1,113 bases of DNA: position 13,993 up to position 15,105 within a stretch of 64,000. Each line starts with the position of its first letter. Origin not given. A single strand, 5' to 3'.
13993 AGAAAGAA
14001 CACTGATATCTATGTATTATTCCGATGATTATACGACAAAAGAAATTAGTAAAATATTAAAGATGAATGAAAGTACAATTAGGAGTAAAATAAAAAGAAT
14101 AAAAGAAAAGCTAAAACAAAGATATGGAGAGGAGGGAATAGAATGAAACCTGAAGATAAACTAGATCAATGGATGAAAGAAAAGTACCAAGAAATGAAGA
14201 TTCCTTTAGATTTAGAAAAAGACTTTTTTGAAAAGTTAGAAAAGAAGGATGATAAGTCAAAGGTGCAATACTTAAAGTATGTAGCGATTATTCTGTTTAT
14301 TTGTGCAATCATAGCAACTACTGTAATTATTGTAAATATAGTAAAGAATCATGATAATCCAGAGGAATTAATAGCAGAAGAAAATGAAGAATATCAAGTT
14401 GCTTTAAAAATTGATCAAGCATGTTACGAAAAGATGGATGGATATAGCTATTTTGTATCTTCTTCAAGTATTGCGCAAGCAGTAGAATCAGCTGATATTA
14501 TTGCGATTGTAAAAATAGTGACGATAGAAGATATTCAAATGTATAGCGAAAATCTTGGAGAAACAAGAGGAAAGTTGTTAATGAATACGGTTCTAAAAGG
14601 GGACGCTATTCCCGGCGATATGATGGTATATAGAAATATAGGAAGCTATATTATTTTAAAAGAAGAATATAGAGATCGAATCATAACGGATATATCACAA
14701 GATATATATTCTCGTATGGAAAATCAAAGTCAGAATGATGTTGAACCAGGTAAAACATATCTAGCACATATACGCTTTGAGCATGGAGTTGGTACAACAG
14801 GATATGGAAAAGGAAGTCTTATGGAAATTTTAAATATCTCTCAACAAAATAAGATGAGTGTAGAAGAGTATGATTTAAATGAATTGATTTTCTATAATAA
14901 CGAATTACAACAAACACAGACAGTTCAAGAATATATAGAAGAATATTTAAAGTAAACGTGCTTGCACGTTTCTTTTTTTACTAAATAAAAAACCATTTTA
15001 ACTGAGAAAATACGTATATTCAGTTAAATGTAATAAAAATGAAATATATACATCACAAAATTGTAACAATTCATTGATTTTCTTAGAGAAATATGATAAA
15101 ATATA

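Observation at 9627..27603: Three tandem paralogous thioester-domain (TQXA) LPVTG mega-adhesins carrying the same warhead on stalks of 10, 15 and 22 domains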

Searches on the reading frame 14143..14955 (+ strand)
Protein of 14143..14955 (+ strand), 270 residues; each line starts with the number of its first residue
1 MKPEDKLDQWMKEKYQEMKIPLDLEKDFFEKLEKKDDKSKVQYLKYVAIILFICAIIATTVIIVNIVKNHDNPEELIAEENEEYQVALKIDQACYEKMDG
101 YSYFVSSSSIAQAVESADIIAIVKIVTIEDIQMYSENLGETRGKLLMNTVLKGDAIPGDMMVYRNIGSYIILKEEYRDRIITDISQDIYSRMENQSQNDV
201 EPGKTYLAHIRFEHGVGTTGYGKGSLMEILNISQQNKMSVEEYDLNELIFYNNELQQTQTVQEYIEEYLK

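Call 4: search_protein_families(library=pfam, proteins=[window:14143-14955:+], max_evalue=0.01)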
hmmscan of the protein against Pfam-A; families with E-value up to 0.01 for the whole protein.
window:14143-14955:+ (270 aa): 1 family
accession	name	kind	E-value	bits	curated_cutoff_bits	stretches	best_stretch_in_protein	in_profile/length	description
PF21852.1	DUF6911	-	0.0026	17.9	24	1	120-178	16-74/128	Family of unknown function (DUF6911)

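Call 5: search_protein_families(library=ncbifam, proteins=[window:14143-14955:+], max_evalue=0.001)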
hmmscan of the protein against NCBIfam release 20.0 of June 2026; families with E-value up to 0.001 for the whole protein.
window:14143-14955:+ (270 aa): 0 families
